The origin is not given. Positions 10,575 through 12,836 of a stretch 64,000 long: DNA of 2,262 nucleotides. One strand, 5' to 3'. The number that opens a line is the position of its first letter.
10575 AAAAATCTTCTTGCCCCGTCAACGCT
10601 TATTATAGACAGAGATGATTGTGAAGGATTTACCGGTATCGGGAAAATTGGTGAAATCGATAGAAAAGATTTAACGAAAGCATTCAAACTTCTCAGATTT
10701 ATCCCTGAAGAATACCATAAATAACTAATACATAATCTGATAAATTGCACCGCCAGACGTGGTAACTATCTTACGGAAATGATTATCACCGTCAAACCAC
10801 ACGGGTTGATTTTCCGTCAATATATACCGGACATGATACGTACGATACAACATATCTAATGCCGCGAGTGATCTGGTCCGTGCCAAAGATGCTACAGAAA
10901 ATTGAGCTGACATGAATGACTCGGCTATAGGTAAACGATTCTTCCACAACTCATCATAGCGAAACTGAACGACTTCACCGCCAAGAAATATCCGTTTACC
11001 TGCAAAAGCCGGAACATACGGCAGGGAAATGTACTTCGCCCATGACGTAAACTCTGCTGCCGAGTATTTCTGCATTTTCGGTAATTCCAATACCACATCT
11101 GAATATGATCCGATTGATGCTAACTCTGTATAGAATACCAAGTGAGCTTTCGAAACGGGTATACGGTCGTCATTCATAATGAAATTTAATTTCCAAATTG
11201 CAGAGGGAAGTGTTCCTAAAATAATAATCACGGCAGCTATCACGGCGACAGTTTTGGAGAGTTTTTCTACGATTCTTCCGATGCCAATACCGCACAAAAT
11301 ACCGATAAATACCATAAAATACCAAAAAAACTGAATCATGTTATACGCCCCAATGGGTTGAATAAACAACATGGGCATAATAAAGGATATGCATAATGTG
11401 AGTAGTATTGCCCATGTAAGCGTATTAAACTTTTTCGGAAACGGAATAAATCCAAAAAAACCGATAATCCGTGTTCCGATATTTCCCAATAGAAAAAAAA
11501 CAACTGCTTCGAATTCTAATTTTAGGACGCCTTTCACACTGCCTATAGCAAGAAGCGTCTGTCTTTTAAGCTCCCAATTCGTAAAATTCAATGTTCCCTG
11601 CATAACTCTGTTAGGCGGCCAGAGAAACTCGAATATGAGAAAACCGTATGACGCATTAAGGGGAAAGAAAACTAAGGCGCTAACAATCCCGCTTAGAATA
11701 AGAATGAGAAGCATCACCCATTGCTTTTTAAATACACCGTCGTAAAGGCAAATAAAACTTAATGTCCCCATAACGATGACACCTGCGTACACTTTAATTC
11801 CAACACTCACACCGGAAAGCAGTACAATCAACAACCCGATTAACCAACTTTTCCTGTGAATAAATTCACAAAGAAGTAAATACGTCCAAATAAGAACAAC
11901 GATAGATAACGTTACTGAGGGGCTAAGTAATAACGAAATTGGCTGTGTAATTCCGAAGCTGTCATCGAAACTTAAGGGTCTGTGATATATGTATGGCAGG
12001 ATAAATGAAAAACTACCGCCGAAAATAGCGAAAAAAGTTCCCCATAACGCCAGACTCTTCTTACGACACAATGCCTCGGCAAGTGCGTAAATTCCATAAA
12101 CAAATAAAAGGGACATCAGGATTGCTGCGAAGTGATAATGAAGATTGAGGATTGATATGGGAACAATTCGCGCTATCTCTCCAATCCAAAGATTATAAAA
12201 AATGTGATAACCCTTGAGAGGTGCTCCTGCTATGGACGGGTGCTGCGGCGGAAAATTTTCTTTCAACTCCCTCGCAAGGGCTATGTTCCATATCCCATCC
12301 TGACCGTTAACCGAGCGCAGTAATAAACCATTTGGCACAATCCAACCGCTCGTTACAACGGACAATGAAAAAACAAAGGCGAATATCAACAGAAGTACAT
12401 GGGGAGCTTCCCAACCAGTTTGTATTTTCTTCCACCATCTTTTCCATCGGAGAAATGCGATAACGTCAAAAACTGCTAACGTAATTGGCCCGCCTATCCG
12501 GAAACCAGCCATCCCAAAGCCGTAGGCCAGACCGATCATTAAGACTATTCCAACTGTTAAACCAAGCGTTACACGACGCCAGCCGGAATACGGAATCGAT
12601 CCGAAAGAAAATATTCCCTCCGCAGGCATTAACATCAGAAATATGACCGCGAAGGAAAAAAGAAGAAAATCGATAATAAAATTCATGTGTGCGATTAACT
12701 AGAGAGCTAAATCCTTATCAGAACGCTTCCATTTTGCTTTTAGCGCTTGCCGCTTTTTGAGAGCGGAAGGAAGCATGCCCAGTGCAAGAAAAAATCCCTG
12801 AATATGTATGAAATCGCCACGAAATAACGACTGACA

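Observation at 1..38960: A ~39-kb surface-glycosylation super-island with at least 13 GT-C-type membrane transferases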

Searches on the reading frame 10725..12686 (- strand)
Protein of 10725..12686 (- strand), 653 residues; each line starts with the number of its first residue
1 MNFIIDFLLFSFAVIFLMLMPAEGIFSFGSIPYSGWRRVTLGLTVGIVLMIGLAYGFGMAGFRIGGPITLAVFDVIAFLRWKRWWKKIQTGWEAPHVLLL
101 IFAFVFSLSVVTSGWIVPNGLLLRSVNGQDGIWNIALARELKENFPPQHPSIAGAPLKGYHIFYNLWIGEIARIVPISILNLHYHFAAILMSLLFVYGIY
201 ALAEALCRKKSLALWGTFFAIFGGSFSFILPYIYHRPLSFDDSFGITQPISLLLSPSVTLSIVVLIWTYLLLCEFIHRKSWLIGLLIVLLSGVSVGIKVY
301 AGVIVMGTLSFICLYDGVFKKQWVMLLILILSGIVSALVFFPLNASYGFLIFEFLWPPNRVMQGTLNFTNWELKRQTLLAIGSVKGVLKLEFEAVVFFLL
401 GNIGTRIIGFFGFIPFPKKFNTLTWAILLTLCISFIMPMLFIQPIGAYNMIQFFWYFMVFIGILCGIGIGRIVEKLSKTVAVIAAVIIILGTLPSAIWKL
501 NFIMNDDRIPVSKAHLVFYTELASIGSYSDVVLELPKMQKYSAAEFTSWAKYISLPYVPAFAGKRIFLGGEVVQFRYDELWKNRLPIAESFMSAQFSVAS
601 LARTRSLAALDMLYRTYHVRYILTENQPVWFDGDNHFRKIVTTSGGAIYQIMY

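Call 3: search_protein_families(library=pfam, proteins=[window:10725-12686:-], max_evalue=0.01)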
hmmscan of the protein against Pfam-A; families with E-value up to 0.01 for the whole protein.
window:10725-12686:- (653 aa): 0 families

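Call 15: search_protein_families(library=ncbifam, proteins=[window:10725-12686:-], max_evalue=0.01)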
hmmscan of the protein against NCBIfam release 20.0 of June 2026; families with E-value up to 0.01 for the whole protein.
window:10725-12686:- (653 aa): 0 families

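Call 16: search_protein_families(library=pfam, proteins=[window:10725-12686:-], max_evalue=10)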
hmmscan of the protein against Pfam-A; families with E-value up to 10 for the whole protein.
window:10725-12686:- (653 aa): 1 family
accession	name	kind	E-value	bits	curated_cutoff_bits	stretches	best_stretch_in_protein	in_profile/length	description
PF04930.20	FUN14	-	0.2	12.5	22.5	1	460-490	2-32/92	FUN14 family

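Call 18: find_related_loci(query=window:10725-12686:-, collection=genome_contigs, flank=10000)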
Query window:10725-12686:- (653 aa) in genome_contigs; peptide patterns used: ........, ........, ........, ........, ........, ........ (x = any residue, [..] = any of these).
51 stretches matched a pattern, but none encodes a relative of the query by tblastn (E <= 1e-3).

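Call 23: find_homologous_proteins(query=window:10725-12686:-, max_evalue=0.001)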
Query window:10725-12686:- (653 aa): 35 proteins with E <= 0.001 among 8000 candidates.
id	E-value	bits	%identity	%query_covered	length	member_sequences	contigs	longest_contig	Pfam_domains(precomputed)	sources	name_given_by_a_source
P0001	0.0e+0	1452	100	100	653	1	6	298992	-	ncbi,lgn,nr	ncbi:MAG TPA: hypothetical protein VMR81_07115 [Patescibacteria group bacterium]|nr:hypothetical pro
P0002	9.0e-270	915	62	100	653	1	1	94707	-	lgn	-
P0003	5.6e-244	830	55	100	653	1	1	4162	-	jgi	jgi:hypothetical protein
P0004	9.0e-172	592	44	100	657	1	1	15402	-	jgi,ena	-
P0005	5.3e-166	572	45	99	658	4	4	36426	-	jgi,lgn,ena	-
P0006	1.7e-164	567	41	100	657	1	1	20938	-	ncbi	-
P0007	2.2e-161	557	43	100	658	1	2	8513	-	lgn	-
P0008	7.1e-159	549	43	100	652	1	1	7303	-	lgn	-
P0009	1.7e-158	548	44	100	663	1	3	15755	-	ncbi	-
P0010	4.5e-158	546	42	100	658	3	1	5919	-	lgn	-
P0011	2.9e-156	540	43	100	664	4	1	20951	-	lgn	-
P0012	3.8e-156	540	43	97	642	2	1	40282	-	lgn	-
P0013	3.3e-155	537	44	98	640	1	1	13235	-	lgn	-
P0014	9.7e-155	535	43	97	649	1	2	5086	-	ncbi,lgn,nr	ncbi:hypothetical protein HY339_00505 [Candidatus Gottesmanbacteria bacterium]|nr:hypothetical prote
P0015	1.1e-154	535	42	97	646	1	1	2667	-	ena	-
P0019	3.3e-150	520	41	100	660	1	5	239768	-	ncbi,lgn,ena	ncbi:MAG: hypothetical protein AAB557_00510 [Patescibacteria group bacterium]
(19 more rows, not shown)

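Call 26: search_solved_structures(query=A1, max_evalue=10)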
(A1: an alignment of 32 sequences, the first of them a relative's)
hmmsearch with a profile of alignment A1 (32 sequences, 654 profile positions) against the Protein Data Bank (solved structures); distinct sequences matched with E-value up to 10: 4.
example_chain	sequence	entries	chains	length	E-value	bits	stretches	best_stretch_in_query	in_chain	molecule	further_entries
8f29_Z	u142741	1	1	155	1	10.8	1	575-640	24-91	ATP synthase subunit 4, mitochondrial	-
7tko_U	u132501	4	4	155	1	10.8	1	575-640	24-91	ATP synthase subunit 4 | ATP synthase subunit 4, mitochondrial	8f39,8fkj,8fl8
6b2z_b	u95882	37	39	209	2.1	9.8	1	575-639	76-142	ATP synthase subunit b | ATP synthase subunit 4, mitochondrial | ATP synthase subunit 4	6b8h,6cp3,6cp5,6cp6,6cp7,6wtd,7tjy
8ard_A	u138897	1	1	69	2.5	9.5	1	563-616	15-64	Unconventional myosin-VI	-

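Call 37: predict_structure(alignment_id=A1)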
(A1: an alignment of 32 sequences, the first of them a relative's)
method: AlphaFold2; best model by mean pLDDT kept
length: 653 residues; sequences in the alignment: 32
mean_pLDDT: 91.1   pTM: 0.92
mean pLDDT of the five models: 91.1, 90.5, 90.4, 89.8, 88.5
residues with pLDDT >= 90: 474; 70-90: 156; 50-70: 23; < 50: 0
segments of 3 or more residues with pLDDT < 50: none
pLDDT, mean of each block of 10 residues (from residue 1): 90 97 95 97 98 96 96 97 95 96 95 93 89 95 94 90 96 95 97 98 95 96 83 75 79 93 98 93 97 93 95 89 91 94 71 89 84 93 94 91 90 72 93 94 77 94 95 93 92 83 83 91 93 92 90 85 92 76 93 89 94 95 91 93 88 87
secondary structure, 60 per line:
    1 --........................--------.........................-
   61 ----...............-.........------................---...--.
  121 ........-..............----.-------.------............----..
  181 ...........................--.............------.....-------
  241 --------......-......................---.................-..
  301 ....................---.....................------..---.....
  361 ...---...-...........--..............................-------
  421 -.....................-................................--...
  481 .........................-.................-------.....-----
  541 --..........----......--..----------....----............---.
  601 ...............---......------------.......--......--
elements in order: H3-26 H35-59 H65-79 H81-89 H96-111 E115-117 E120-124 H125-128 H130-143 H163-174 H179-207 H210-222 H229-233 H249-254 H256-277 H281-297 H299-320 H324-344 H356-363 H371-381 H384-413 H422-440 H444-475 H478-505 E507-512 H513-523 E531-535 H543-552 H557-562 H577-580 H585-596 H600-615 E619-624 E637-643 E646-651

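Call 39: fold_search(model_id=the predicted structure, library=pdb)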
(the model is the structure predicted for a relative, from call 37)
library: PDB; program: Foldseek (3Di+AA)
matches with E <= 10: 332; with E <= 0.001: 10
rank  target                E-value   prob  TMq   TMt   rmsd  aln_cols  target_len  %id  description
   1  3rce_A                1.2e-06  1.00  0.42  0.40  15.9       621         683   12  Bacterial oligosaccharyltransferase PglB (released 2011-06-15)
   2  9n9j_I                1.8e-06  1.00  0.42  0.40  14.0       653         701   12  Structure of a GRP94 folding intermediate engaged with a CCDC134- and FKBP11-bound secretory translocon (released 2025-11-19)
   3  6gxc_A                1.8e-06  1.00  0.41  0.38  15.0       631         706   12  Bacterial oligosaccharyltransferase PglB in complex with an inhibitory peptide and a reactive lipid-linked oligosaccha (released 2018-11-14)
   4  8b6l_I                2.2e-06  1.00  0.42  0.40  13.8       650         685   11  Subtomogram average of the human Sec61-TRAP-OSTA-translocon (released 2022-12-07)
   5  8age_A                7.3e-06  1.00  0.44  0.44  12.1       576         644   11  Structure of yeast oligosaccharylransferase complex with acceptor peptide bound (released 2022-12-07)
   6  5ogl_A                7.6e-06  1.00  0.40  0.37  14.8       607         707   12  Structure of bacterial oligosaccharyltransferase PglB in complex with an acceptor peptide and an lipid-linked oligosac (released 2017-10-25)
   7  7zlh_A                1.3e-05  1.00  0.43  0.43  13.2       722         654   12  Cryo-EM structure of C-mannosyltransferase CeDPY19, in apo state, bound to CMT2-Fab and anti-Fab nanobody (released 2023-01-11)
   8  7zli_A                5.7e-05  1.00  0.41  0.41  13.2       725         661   10  Cryo-EM structure of C-mannosyltransferase CeDPY19, in complex with Dol25-P-Man and bound to CMT2-Fab and anti-Fab nan (released 2023-01-11)
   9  8if8_C                8.7e-05  1.00  0.45  0.49  15.7       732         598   12  Arabinosyltransferase AftA (released 2023-05-31)
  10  7zlg_A                1.4e-04  1.00  0.42  0.42  13.1       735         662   10  Cryo-EM structure of C-mannosyltransferase CeDPY19, in complex with acceptor peptide and bound to CMT2-Fab and anti-Fa (released 2023-01-11)
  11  8if8_B                2.5e-03  1.00  0.47  0.49  15.7       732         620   12  Arabinosyltransferase AftA (released 2023-05-31)
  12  5ezm                  4.5e-03  1.00  0.32  0.38  16.6       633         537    9  Crystal Structure of ArnT from Cupriavidus metallidurans in the apo state (released 2016-02-17)
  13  8b71_A                1.7e-02  0.15  0.10  0.11  25.6       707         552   13  Upright KimA dimer with bound c-di-AMP from B. subtilis (released 2023-01-18)
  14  8wfl                  1.7e-01  0.08  0.10  0.11  30.7       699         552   10  human glycine transporter 1 in complex with PF-03463275 in outward facing conformation (released 2024-04-03)
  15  7bx8_A                2.4e-01  0.82  0.28  0.19  12.1       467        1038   11  Mycobacterium smegmatis arabinosyltransferase complex EmbB2-AcpM2 in symmetric "resting state" (released 2020-05-27)
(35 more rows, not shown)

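Call 43: find_encoding_contigs(protein=P0019, flank=10000, max_places=2)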
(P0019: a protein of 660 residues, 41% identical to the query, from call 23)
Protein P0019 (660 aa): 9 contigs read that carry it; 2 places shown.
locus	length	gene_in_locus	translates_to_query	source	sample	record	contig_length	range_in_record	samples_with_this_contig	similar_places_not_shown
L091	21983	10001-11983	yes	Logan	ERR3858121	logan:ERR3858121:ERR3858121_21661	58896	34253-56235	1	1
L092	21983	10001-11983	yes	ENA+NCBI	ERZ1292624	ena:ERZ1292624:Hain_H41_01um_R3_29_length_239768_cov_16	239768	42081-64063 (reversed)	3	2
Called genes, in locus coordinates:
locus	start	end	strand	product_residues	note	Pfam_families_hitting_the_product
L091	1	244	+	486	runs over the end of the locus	PF01943:Polysacc_synt, PF13440:Polysacc_synt_3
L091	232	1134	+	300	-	PF00535:Glycos_transf_2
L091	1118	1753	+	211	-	-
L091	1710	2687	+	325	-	PF00535:Glycos_transf_2, PF13641:Glyco_tranf_2_3, PF13632:Glyco_trans_2_3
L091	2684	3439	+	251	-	PF00535:Glycos_transf_2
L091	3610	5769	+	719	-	PF09586:YfhO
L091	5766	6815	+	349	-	PF13439:Glyco_transf_4 (weak), PF00534:Glycos_transf_1, PF13692:Glyco_trans_1_4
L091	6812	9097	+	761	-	PF09586:YfhO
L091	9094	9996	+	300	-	PF00535:Glycos_transf_2, PF13641:Glyco_tranf_2_3, PF13632:Glyco_trans_2_3 (weak)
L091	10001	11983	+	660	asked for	-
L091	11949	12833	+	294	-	PF02353:CMAS (weak), PF13489:Methyltransf_23, PF13847:Methyltransf_31, PF08241:Methyltransf_11, PF08242:Methyltransf_12, PF13649:Methyltransf_25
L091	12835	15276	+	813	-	PF09586:YfhO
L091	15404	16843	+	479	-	-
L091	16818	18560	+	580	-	PF02366:PMT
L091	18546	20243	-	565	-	PF02366:PMT (weak), PF13231:PMT_2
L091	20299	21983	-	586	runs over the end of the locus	-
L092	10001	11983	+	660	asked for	-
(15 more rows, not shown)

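Call 44: find_encoding_contigs(protein=P0002, flank=10000, max_places=2)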
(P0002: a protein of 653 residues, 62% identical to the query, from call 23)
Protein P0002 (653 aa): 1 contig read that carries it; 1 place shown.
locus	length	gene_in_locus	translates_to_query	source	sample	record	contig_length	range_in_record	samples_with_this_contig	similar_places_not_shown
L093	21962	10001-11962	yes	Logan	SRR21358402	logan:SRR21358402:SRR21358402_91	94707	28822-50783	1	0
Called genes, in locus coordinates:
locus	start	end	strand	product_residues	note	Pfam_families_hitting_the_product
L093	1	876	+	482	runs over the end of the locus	PF01943:Polysacc_synt, PF13440:Polysacc_synt_3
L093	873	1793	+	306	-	PF00535:Glycos_transf_2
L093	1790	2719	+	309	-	PF00535:Glycos_transf_2, PF13641:Glyco_tranf_2_3, PF13632:Glyco_trans_2_3 (weak)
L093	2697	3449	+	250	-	PF00535:Glycos_transf_2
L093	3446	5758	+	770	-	PF09586:YfhO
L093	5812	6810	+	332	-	PF00534:Glycos_transf_1, PF13692:Glyco_trans_1_4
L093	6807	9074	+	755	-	PF09586:YfhO (weak)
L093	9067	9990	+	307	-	PF13641:Glyco_tranf_2_3, PF00535:Glycos_transf_2, PF13632:Glyco_trans_2_3 (weak)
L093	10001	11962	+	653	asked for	-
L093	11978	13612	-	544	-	PF13231:PMT_2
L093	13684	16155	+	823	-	PF09586:YfhO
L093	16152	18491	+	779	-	PF09586:YfhO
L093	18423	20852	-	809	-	PF09586:YfhO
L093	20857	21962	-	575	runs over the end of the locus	-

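Call 56: find_related_loci(query=A1, collection=metagenome_contigs, flank=10000)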
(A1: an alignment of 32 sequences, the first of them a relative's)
Query A1 (653 aa) in metagenome_contigs; peptide patterns used: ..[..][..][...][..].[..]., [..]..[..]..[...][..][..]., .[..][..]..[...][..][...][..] (x = any residue, [..] = any of these).
426 stretches matched a pattern; 23 encode a relative of the query (tblastn E <= 1e-3); 23 distinct loci.
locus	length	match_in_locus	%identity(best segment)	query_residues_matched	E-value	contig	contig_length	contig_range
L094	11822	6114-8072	45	4-651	1e-172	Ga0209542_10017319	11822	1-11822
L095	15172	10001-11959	45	4-651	3e-172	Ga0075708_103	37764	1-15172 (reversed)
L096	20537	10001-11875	43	20-651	7e-164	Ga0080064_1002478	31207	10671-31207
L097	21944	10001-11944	43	10-652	2e-163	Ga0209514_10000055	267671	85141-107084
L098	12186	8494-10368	43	20-651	2e-162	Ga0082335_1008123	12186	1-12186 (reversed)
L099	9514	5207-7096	43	16-651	1e-160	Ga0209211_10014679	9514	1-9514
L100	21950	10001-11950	41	1-651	3e-148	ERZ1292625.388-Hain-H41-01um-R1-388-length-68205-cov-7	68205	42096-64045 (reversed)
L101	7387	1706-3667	39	4-652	3e-141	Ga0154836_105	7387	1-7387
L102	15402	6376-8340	44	1-652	2e-177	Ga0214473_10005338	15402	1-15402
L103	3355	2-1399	42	189-651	3e-109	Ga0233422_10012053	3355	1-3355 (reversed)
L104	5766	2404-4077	34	86-652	2e-95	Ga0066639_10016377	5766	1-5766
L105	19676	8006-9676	32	87-652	9e-91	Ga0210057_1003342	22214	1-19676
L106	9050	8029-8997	44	2-324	4e-80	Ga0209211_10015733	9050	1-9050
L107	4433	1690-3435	33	1-575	4e-75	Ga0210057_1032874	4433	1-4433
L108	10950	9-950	44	331-651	4e-72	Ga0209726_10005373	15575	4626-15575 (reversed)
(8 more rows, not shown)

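Call 73: search_protein_representatives(alignment_id=A1)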
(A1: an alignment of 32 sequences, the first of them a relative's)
Query: 32 sequences, 654 profile positions. Proteins with E-value up to 0.001 (for the whole library): 2054; up to 1e-10: 1446; up to 1e-30: 960. The best 150 are listed.
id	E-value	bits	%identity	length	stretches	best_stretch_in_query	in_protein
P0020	4.2e-288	973.6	-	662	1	2-654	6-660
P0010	1.8e-273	925.3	-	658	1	1-654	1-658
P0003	1.9e-259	878.9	-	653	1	2-652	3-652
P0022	3.7e-256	868.1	-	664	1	2-654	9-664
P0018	8.9e-249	843.7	-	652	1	3-653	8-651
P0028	3.2e-231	785.7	-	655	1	2-652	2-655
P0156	8.9e-204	695.0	-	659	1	2-652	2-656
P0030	4.7e-199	679.4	-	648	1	2-653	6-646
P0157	4.3e-186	636.6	-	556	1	89-652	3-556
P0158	4.1e-181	620.1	-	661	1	3-651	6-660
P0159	1.6e-180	618.1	-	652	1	3-652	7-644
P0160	6.8e-180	616.1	-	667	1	2-654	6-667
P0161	1.4e-178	611.7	-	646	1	4-654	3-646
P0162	1.9e-178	611.3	-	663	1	5-654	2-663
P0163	1.3e-174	598.6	-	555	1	109-653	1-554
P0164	3.3e-143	494.9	-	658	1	2-650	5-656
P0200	3.0e-115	402.5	-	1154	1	3-652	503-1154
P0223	6.8e-106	371.6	-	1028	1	64-652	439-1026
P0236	8.8e-104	364.6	-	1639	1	10-653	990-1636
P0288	4.8e-94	332.4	-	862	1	4-652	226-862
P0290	6.1e-94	332.1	-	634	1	1-651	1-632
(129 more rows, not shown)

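Call 74: search_protein_families(library=pfam, proteins=[P0200, P0236, P0223, P0288, P0290, P0164], max_evalue=0.01)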
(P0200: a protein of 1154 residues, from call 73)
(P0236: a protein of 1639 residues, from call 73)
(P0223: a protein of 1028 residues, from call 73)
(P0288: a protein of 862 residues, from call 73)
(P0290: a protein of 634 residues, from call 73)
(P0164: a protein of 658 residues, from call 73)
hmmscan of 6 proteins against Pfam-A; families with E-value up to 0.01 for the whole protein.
P0200 (1154 aa): 1 family
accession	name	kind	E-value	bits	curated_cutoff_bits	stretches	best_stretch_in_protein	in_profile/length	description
PF12979.12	DUF3863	-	0.0011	18.3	27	1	152-229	125-202/349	Domain of Unknown Function with PDB structure (DUF3863)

P0236 (1639 aa): 2 families
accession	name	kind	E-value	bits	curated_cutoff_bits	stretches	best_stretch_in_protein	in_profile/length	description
PF13440.11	Polysacc_synt_3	-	9.5e-55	186.3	23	1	50-333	2-283/293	Polysaccharide biosynthesis protein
PF01943.22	Polysacc_synt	-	3.6e-27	95.9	28.2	1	27-294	3-274/274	Polysaccharide biosynthesis protein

P0223 (1028 aa): 0 families

P0288 (862 aa): 0 families

P0290 (634 aa): 0 families

P0164 (658 aa): 0 families
